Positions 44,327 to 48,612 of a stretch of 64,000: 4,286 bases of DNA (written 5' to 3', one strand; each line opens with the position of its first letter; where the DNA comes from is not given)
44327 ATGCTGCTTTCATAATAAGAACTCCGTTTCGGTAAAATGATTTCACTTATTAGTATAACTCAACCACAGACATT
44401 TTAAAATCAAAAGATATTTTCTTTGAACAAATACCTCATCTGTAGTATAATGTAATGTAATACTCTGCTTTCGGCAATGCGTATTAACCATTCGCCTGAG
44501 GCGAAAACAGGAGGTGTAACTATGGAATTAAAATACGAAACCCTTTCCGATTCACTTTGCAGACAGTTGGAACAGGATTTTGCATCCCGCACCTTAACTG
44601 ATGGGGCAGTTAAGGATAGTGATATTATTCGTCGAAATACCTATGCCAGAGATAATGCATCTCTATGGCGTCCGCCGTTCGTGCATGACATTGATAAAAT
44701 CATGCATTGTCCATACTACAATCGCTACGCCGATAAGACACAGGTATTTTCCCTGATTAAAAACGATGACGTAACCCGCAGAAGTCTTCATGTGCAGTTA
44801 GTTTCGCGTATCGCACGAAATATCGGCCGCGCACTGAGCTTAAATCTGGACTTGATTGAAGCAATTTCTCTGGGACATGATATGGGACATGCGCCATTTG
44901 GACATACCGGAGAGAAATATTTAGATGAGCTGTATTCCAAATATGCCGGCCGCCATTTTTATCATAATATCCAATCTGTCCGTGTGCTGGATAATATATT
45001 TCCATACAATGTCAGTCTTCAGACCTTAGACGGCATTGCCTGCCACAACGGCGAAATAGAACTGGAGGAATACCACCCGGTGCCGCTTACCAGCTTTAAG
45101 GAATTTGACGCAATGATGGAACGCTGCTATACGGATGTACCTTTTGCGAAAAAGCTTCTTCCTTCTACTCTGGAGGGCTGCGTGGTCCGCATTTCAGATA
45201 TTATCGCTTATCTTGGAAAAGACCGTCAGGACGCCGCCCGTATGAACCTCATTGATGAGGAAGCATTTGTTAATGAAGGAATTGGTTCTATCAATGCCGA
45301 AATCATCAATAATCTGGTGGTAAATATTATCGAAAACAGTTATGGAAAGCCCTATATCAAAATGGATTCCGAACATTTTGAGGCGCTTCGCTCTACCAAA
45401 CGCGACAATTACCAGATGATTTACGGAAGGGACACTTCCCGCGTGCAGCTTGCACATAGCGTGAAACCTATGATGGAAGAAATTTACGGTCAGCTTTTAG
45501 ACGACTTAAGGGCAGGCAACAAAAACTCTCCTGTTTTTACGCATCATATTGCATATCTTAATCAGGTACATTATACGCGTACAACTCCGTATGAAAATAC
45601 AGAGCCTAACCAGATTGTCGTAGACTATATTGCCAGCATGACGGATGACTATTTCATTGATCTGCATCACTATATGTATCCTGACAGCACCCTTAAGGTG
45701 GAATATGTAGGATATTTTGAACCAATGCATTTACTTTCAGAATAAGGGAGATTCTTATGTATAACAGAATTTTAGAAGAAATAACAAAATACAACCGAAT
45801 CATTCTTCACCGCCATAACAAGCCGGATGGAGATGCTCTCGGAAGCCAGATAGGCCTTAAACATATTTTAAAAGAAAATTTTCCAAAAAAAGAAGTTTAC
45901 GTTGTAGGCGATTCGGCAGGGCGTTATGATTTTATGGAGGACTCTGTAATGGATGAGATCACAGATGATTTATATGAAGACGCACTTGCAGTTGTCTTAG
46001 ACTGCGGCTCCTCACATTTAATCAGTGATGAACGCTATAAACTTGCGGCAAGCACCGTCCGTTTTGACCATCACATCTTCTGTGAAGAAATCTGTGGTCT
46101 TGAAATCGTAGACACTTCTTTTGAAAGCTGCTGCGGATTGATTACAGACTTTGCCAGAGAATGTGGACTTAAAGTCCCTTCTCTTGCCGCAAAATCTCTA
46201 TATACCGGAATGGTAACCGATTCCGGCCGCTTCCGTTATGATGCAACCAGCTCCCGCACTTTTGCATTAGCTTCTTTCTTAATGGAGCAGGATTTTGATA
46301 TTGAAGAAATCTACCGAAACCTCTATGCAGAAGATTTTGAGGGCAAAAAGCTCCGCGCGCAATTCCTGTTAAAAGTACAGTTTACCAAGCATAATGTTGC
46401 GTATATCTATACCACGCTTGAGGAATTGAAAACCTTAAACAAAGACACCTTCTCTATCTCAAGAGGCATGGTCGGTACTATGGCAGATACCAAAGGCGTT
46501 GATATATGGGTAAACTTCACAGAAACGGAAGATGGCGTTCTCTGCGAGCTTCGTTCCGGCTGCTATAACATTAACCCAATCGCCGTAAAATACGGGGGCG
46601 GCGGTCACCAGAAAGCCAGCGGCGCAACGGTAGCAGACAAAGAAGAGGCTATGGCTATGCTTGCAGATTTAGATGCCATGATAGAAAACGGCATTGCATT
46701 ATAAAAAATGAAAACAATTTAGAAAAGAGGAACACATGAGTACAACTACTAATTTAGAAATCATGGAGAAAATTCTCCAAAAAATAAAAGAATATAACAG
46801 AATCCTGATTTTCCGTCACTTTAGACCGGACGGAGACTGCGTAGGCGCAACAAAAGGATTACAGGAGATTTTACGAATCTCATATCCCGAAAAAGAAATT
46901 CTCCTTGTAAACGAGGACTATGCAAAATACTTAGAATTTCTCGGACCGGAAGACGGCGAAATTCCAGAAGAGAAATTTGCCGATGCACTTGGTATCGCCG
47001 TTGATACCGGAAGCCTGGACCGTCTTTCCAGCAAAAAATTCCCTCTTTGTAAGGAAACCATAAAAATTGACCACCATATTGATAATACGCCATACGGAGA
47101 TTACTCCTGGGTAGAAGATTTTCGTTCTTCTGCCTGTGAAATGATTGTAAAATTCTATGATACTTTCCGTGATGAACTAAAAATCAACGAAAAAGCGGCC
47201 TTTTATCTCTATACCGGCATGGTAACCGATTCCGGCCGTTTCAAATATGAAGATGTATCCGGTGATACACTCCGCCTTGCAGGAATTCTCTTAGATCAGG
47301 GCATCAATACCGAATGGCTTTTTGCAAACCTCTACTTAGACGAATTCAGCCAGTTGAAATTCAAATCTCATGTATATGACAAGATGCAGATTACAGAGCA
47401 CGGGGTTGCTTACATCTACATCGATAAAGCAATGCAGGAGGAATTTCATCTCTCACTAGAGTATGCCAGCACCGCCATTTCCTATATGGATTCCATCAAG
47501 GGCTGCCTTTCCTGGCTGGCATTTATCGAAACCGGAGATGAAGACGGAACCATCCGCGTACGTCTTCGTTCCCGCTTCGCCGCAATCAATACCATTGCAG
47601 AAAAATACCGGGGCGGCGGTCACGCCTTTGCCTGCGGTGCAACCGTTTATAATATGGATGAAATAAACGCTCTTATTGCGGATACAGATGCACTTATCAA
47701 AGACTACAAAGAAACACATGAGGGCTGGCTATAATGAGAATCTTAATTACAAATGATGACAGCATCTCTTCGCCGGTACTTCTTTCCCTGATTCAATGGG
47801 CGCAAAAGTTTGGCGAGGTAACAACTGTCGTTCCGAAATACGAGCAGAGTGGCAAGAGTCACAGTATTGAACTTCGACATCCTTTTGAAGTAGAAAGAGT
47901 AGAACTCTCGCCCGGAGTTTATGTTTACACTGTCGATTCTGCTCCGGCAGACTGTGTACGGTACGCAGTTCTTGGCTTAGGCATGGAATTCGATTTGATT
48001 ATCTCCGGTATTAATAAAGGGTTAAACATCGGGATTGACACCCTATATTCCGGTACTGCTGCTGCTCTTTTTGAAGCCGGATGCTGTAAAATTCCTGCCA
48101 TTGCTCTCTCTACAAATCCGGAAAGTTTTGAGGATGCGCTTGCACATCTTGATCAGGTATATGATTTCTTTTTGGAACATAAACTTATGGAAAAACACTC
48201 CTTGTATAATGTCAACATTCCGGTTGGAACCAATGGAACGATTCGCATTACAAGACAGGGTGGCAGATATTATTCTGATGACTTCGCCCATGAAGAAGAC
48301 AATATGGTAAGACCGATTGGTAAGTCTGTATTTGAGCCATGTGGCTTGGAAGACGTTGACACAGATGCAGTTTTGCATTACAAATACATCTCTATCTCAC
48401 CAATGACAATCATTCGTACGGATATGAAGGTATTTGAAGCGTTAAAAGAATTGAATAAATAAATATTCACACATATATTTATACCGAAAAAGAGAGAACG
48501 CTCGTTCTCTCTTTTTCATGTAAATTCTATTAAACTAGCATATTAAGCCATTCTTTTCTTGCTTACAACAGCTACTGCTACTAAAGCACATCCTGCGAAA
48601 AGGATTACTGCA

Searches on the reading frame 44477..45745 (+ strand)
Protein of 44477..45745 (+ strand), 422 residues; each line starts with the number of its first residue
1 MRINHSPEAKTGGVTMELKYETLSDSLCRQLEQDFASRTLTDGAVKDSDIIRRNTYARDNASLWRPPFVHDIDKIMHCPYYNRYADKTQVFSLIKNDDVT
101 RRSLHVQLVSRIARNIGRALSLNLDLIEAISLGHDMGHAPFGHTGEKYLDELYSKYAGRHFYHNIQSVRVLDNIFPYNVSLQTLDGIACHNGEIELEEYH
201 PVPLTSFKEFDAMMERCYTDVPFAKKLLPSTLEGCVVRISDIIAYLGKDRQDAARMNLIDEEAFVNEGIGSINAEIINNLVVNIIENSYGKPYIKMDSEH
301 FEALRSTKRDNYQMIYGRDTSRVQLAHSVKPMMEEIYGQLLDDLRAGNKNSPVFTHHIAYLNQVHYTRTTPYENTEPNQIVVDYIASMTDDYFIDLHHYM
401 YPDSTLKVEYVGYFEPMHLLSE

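Call 55: search_protein_families(library=ncbifam, proteins=[window:44477-45745:+], max_evalue=0.00001)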
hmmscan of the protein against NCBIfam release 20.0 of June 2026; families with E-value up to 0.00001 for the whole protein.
window:44477-45745:+ (422 aa): 11 families
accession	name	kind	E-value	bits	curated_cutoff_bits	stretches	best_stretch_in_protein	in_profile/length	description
NF002327.0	PRK01286.1-2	equivalog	5.4e-57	193.4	393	2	35-193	11-167/345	deoxyguanosinetriphosphate triphosphohydrolase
NF002329.0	PRK01286.1-4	equivalog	2.1e-38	132.4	494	2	64-192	37-165/342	deoxyguanosinetriphosphate triphosphohydrolase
TIGR01353.1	dGTP_triPase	subfamily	1.2e-35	123.8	152.35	1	64-263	1-225/389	dGTP triphosphohydrolase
NF002326.0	PRK01286.1-1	equivalog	4e-34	118.6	390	1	58-261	25-215/379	deoxyguanosinetriphosphate triphosphohydrolase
NF002328.0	PRK01286.1-3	equivalog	2.9e-33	115.4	467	1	53-263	26-236/404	deoxyguanosinetriphosphate triphosphohydrolase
NF002829.0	PRK03007.1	equivalog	7.7e-29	100.8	385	1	44-176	9-139/425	deoxyguanosinetriphosphate triphosphohydrolase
NF002330.0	PRK01286.1-5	equivalog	3.7e-25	88.9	511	1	56-199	16-166/384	deoxyguanosinetriphosphate triphosphohydrolase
NF041026.1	antiphage_dGTPase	exception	4e-24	85.5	400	1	56-177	7-137/425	anti-phage deoxyguanosine triphosphatase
NF003701.1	PRK05318.1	subfamily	3.4e-21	75.6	383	1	60-178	12-140/426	anti-phage deoxyguanosine triphosphatase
NF002205.0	PRK01096.1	equivalog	1.2e-17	64.1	439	1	58-167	18-143/444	deoxyguanosinetriphosphate triphosphohydrolase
NF003429.0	PRK04926.1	equivalog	3.5e-09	36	405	1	68-156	32-139/500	dGTPase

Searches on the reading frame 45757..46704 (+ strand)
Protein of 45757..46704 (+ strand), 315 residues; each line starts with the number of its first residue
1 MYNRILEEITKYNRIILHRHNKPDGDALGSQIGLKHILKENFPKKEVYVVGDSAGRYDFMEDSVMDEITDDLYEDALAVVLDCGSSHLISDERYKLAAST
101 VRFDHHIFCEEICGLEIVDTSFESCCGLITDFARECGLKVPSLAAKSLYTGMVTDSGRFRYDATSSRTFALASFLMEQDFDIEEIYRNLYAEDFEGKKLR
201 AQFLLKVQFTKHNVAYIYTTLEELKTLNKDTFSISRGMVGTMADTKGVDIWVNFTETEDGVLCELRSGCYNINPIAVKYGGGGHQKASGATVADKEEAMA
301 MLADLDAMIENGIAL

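Call 55: search_protein_families(library=ncbifam, proteins=[window:45757-46704:+], max_evalue=0.00001)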
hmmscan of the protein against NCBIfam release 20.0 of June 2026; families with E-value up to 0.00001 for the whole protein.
window:45757-46704:+ (315 aa): 2 families
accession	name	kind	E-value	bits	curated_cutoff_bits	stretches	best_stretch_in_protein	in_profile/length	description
NF053633.1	OlncasPapPhNrnA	equivalog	2.3e-73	246.9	350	1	3-310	7-316/317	bifunctional oligoribonuclease/PAP phosphatase NrnA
NF011110.0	PRK14538.1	equivalog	3.5e-08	32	707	1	9-294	364-664/838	putative bifunctional signaling protein/50S ribosomal protein L9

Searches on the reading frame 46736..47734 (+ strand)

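Call 55: search_protein_families(library=ncbifam, proteins=[window:46736-47734:+], max_evalue=0.00001)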
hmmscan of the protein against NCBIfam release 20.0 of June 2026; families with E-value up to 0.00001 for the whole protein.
window:46736-47734:+ (332 aa): 2 families
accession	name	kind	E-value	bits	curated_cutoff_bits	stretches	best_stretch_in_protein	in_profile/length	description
NF053633.1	OlncasPapPhNrnA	equivalog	2e-69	233.9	350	1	10-321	6-315/317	bifunctional oligoribonuclease/PAP phosphatase NrnA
NF011110.0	PRK14538.1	equivalog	4.4e-12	44.9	707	1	85-322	448-679/838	putative bifunctional signaling protein/50S ribosomal protein L9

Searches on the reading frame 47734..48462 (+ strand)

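Call 55: search_protein_families(library=ncbifam, proteins=[window:47734-48462:+], max_evalue=0.00001)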
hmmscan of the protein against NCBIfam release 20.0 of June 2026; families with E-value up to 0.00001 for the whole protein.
window:47734-48462:+ (242 aa): 13 families
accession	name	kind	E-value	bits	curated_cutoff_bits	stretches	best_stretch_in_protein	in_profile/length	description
NF001490.0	PRK00346.1-4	equivalog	1e-43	149.3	233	1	1-240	1-250/254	5'/3'-nucleotidase SurE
NF010545.0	PRK13935.1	equivalog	8.7e-43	146.4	365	1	1-240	1-248/254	stationary phase survival protein SurE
NF001492.0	PRK00346.2-2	equivalog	1.1e-42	146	271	1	1-239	4-254/261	5'/3'-nucleotidase SurE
NF001489.0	PRK00346.1-3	equivalog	2.5e-41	141.7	295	1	1-240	1-244/250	5'/3'-nucleotidase SurE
TIGR00087.1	surE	equivalog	1.2e-40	139.5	135.1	1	1-225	1-248/252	5'/3'-nucleotidase SurE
NF001493.0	PRK00346.2-3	equivalog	1.3e-40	139.7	230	1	1-224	5-243/269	5'/3'-nucleotidase SurE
NF010543.0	PRK13933.1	equivalog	2.3e-40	138.8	280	1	1-240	1-250/253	stationary phase survival protein SurE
NF001491.0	PRK00346.2-1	equivalog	3.5e-38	131.4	290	1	1-239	3-260/266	5'/3'-nucleotidase SurE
NF001494.0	PRK00346.2-4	equivalog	4.1e-35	121.5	313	1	2-241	3-254/259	5'/3'-nucleotidase SurE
NF010541.0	PRK13931.1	equivalog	4.3e-31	108.2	422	1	1-241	1-257/261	5'/3'-nucleotidase SurE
NF010542.0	PRK13932.1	equivalog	3.2e-29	102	436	1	2-239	11-256/261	stationary phase survival protein SurE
NF010544.0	PRK13934.1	equivalog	4.3e-27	94.9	325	1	1-137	1-137/266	stationary phase survival protein SurE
NF001488.0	PRK00346.1-1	equivalog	4.8e-26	91.6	396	1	1-237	1-240/253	5'/3'-nucleotidase SurE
